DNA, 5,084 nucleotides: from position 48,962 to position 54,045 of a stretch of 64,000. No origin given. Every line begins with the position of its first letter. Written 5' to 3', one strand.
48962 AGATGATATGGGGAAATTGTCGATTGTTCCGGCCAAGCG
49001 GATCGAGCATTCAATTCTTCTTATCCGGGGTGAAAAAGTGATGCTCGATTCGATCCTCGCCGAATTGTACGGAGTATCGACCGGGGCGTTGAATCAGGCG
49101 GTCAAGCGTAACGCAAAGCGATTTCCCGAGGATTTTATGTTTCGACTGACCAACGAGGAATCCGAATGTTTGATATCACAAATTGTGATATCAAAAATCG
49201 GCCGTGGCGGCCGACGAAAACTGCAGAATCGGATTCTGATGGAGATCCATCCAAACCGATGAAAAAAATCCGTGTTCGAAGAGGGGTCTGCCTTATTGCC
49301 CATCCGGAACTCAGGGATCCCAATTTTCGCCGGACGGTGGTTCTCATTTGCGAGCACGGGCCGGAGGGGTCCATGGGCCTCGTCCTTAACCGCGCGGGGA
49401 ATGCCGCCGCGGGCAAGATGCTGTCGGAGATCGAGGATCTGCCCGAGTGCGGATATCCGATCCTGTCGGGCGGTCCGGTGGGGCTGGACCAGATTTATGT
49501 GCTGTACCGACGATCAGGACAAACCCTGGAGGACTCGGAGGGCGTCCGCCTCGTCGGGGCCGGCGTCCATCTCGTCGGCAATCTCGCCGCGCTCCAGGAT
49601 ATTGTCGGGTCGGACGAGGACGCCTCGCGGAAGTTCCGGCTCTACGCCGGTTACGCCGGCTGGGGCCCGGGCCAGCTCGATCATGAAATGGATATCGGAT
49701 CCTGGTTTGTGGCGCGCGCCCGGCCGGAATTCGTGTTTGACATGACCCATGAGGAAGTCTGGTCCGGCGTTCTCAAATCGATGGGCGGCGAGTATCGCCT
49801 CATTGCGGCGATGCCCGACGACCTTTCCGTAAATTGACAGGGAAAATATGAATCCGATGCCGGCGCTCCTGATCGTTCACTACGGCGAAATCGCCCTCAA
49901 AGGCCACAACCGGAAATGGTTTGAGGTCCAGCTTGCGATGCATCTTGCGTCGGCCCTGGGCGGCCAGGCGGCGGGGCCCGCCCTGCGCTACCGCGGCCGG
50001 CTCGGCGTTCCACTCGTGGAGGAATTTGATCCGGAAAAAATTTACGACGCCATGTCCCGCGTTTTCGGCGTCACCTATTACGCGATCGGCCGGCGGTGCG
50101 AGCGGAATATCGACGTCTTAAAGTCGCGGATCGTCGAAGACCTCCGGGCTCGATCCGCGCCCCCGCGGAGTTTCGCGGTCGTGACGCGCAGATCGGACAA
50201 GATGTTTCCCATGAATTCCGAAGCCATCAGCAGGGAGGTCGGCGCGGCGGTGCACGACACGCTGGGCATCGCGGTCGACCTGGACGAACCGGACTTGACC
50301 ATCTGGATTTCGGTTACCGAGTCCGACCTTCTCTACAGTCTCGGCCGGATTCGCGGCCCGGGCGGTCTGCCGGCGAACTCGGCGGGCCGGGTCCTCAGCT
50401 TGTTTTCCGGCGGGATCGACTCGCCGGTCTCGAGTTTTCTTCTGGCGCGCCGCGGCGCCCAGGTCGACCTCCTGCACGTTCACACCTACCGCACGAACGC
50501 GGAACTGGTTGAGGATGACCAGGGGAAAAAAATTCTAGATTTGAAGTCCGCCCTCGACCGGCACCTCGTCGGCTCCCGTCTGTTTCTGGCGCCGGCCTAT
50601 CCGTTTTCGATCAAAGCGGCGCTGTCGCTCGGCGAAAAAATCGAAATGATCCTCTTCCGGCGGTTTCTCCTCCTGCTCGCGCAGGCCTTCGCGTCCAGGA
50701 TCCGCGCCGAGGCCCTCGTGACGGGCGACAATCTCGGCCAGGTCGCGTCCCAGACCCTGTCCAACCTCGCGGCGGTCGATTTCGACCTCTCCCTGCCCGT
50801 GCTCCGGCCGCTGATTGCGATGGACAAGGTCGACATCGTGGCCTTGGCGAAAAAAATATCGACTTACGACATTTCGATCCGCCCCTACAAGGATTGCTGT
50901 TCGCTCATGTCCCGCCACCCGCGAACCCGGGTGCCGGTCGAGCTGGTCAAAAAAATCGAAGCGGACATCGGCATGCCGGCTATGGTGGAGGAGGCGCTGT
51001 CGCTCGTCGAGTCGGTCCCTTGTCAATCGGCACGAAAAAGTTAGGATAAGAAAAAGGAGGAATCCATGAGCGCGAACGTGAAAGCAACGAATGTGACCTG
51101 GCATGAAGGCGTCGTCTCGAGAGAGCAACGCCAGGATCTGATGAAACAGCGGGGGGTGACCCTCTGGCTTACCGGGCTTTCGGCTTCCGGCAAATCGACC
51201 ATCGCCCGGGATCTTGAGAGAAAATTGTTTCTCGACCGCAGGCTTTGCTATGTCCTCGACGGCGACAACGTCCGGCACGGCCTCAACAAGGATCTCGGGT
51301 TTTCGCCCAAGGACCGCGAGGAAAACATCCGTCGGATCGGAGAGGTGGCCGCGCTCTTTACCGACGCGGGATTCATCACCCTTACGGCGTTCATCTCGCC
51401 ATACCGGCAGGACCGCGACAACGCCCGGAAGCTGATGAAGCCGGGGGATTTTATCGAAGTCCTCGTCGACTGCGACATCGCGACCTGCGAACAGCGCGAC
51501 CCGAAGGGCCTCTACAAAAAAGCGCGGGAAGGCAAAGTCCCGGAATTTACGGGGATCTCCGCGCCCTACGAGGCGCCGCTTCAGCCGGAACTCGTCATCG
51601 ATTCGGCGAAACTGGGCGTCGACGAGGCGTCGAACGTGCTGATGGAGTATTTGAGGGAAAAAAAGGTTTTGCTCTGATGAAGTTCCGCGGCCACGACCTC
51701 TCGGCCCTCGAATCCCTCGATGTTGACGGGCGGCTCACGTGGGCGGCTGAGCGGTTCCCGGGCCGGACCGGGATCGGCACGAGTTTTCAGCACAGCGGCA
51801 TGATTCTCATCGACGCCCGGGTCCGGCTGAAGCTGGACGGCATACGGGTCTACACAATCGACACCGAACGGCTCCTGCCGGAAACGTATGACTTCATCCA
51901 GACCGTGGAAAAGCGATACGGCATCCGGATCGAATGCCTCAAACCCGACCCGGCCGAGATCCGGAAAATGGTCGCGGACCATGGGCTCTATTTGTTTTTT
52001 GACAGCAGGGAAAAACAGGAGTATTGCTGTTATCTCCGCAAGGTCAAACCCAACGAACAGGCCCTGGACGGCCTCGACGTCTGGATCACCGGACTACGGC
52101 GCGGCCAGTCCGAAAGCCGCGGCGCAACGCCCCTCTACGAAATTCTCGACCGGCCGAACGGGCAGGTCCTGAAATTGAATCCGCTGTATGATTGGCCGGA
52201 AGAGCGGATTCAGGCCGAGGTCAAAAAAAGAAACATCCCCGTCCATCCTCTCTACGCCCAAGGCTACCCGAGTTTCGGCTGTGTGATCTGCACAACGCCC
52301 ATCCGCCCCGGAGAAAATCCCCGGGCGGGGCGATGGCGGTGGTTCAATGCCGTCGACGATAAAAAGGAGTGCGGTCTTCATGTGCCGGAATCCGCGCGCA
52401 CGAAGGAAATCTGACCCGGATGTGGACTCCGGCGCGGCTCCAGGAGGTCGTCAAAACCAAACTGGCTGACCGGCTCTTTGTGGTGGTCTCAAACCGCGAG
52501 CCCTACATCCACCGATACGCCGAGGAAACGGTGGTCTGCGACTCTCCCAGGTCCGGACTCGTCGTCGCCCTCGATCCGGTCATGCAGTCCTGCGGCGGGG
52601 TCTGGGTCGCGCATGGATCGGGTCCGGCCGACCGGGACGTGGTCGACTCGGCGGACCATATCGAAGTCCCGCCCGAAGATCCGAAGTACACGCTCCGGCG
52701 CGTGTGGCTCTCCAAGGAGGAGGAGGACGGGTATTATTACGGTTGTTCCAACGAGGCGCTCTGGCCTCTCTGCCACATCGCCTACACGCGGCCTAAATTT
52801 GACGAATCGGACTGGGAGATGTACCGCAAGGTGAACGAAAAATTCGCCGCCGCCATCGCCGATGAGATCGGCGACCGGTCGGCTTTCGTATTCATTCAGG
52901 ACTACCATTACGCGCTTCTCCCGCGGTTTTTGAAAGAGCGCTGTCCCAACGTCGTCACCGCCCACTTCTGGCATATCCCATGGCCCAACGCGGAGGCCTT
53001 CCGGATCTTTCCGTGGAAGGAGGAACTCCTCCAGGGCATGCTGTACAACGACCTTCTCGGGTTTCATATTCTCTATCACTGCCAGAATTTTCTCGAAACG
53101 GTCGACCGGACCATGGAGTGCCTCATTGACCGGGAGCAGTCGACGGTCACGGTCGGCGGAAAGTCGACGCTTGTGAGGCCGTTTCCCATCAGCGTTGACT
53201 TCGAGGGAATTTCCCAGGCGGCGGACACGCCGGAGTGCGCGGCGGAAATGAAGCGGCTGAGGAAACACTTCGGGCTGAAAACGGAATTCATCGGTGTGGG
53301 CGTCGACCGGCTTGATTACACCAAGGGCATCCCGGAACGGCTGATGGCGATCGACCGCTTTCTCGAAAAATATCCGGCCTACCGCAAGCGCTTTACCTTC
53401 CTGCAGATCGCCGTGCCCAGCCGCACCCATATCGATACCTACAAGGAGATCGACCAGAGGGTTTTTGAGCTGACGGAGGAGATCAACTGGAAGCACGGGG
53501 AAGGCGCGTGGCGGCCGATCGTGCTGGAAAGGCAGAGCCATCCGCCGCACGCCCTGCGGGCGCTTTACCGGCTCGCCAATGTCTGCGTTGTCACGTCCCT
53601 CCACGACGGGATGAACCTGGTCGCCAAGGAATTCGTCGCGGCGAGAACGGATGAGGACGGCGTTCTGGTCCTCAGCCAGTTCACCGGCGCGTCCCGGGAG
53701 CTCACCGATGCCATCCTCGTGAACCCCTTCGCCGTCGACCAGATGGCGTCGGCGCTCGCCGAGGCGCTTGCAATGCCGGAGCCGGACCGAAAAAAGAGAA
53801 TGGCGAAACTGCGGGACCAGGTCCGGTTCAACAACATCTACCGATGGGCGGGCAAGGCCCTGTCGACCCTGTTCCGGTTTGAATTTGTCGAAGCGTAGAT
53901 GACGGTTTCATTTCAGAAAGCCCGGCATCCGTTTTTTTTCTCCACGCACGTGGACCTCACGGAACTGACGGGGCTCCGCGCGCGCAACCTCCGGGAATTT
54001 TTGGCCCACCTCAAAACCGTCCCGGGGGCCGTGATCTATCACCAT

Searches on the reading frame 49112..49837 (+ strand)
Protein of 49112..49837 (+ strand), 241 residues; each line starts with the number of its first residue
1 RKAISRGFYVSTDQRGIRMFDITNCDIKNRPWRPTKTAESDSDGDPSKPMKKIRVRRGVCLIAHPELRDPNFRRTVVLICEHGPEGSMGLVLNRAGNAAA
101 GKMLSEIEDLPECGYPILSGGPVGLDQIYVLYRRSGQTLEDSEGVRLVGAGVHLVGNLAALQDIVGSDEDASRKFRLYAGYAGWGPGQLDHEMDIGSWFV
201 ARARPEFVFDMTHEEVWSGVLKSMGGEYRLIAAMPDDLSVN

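Call 8: search_protein_families(library=pfam, proteins=[window:49112-49837:+], max_evalue=0.001)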
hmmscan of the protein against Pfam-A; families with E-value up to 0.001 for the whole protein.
window:49112-49837:+ (241 aa): 1 family
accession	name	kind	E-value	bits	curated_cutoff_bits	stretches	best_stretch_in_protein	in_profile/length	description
PF02622.21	DUF179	-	4e-40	137.8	27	1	65-225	1-157/157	AlgH-like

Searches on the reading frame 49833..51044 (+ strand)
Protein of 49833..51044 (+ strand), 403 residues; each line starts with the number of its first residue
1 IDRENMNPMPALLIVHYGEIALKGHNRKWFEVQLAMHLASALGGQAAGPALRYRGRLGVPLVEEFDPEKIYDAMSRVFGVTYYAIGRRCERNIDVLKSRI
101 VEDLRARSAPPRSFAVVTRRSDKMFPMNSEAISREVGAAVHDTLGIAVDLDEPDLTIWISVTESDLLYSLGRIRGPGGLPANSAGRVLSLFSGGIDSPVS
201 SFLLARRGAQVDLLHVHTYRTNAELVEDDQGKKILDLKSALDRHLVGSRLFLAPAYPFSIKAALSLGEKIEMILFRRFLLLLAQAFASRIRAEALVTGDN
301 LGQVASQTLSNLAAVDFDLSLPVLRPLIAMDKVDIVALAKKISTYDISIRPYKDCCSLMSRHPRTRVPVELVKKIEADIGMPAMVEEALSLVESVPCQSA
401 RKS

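Call 8: search_protein_families(library=pfam, proteins=[window:49833-51044:+], max_evalue=0.001)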
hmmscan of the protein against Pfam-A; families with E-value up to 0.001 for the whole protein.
window:49833-51044:+ (403 aa): 4 families
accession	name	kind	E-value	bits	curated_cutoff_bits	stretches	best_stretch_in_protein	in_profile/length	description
PF02568.20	ThiI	-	1.5e-53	181.8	20.5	1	183-379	2-195/197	Thiamine biosynthesis protein (ThiI)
PF22025.1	ThiI_fer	-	4e-14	53.3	25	1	13-83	2-71/72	ThiI ferredoxin-like domain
PF02926.22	THUMP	-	7.1e-11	42.8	20.6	1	92-164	3-77/84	THUMP domain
PF06508.19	QueC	-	6.5e-06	26.2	22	1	187-343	2-174/210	Queuosine biosynthesis protein QueC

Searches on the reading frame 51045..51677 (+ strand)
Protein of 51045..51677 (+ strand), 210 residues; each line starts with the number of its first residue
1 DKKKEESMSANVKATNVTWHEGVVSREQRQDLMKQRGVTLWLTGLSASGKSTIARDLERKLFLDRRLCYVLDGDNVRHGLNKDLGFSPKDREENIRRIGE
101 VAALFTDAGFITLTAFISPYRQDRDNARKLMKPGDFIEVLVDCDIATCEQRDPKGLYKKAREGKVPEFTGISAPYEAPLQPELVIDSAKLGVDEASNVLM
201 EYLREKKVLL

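Call 8: search_protein_families(library=pfam, proteins=[window:51045-51677:+], max_evalue=0.001)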
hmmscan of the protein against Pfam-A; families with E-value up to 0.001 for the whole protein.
window:51045-51677:+ (210 aa): 2 families
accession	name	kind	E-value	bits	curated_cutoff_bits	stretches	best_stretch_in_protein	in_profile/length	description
PF01583.26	APS_kinase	-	1.2e-68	230.4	21.1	1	36-186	1-152/152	Adenylylsulphate kinase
PF13671.12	AAA_33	-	6.9e-07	30.1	27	1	41-151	3-114/143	AAA domain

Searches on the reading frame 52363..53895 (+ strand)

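Call 87: search_protein_families(library=ncbifam, proteins=[window:52363-53895:+], max_evalue=0.001)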
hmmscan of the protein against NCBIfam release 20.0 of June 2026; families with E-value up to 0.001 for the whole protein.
window:52363-53895:+ (511 aa): 5 families
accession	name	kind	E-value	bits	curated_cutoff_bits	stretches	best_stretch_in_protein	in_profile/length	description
NF011071.0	PRK14501.1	equivalog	2.1e-146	489.2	634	1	40-503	5-461/729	bifunctional alpha,alpha-trehalose-phosphate synthase (UDP-forming)/trehalose-phosphatase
TIGR02400.1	trehalose_OtsA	equivalog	5.8e-134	447.2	564.85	1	39-503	2-454/456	alpha,alpha-trehalose-phosphate synthase (UDP-forming)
TIGR02398.1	gluc_glyc_Psyn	equivalog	8.3e-91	305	569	1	68-502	30-479/487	glucosylglycerol-phosphate synthase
NF007513.0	PRK10117.1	equivalog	1e-80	272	759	1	40-502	5-450/474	alpha,alpha-trehalose-phosphate synthase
TIGR04047.1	MSMEG_0565_glyc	hypoth_equivalog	1.4e-07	31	259.85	1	341-502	219-367/373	MSMEG_0565 family glycosyltransferase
